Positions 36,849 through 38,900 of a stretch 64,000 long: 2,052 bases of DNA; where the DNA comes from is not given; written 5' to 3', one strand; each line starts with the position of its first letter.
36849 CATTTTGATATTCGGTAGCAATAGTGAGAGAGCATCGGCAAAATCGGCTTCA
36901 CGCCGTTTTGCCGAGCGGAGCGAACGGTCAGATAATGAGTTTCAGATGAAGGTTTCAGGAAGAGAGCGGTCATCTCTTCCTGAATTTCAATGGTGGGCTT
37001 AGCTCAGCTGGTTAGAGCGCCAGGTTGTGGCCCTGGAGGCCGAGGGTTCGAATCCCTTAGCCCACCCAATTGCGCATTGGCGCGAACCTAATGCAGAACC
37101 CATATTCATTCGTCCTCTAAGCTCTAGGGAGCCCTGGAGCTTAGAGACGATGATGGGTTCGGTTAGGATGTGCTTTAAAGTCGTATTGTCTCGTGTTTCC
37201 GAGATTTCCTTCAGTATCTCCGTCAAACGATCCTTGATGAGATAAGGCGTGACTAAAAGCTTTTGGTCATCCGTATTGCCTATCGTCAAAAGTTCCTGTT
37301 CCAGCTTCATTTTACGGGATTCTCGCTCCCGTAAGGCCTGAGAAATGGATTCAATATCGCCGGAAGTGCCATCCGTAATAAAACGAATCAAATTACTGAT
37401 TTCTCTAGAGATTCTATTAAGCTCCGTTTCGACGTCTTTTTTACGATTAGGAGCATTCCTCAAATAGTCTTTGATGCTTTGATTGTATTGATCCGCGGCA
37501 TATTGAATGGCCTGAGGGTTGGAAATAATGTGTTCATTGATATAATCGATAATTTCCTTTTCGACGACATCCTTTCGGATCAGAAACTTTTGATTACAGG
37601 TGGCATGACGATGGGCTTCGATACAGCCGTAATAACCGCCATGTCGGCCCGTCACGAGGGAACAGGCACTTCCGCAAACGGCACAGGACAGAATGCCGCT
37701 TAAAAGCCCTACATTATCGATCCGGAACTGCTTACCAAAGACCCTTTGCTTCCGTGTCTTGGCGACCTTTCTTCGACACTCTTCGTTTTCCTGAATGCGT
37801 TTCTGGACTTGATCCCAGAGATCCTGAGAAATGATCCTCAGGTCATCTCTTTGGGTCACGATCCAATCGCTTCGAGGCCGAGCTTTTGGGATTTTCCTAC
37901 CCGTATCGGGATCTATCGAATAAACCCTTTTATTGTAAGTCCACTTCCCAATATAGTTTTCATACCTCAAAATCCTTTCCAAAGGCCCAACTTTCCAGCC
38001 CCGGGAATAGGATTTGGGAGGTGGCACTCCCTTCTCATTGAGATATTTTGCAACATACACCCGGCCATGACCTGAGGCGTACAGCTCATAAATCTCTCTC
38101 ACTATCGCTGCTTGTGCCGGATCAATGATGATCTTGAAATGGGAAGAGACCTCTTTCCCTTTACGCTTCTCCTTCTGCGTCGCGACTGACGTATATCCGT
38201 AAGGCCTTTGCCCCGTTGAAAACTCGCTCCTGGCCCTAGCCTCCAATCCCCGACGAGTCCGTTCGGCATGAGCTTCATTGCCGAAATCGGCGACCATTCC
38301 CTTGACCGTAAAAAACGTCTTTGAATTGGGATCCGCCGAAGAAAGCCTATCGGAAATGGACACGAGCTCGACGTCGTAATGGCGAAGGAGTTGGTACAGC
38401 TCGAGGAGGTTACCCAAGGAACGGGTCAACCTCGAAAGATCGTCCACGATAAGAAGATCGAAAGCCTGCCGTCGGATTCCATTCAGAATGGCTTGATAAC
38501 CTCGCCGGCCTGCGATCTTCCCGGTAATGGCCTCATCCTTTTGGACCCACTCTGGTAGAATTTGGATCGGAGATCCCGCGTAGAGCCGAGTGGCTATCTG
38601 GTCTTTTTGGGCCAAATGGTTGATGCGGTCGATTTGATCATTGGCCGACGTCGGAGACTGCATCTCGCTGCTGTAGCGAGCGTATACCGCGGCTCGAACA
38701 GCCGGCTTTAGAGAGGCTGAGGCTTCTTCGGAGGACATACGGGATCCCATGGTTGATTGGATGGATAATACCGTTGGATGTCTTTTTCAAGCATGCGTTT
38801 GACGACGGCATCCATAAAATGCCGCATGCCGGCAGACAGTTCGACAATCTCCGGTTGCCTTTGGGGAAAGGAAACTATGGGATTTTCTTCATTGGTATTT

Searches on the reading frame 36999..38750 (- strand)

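Call 47: search_protein_families(library=pfam, max_evalue=0.00001, proteins=[window:36999-38750:-])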
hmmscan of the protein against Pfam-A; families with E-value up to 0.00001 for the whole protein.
window:36999-38750:- (583 aa): 3 families
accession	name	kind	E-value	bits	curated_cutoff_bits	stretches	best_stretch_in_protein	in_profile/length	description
PF00239.26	Resolvase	-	8.5e-25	88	23.3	1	20-174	1-141/145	Resolvase, N terminal domain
PF07508.19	Recombinase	-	1.6e-23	83.3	21.1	1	211-322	1-102/102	Recombinase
PF13408.12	Zn_ribbon_recom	-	8.1e-10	39.4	25.3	1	349-405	1-58/58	Recombinase zinc beta ribbon domain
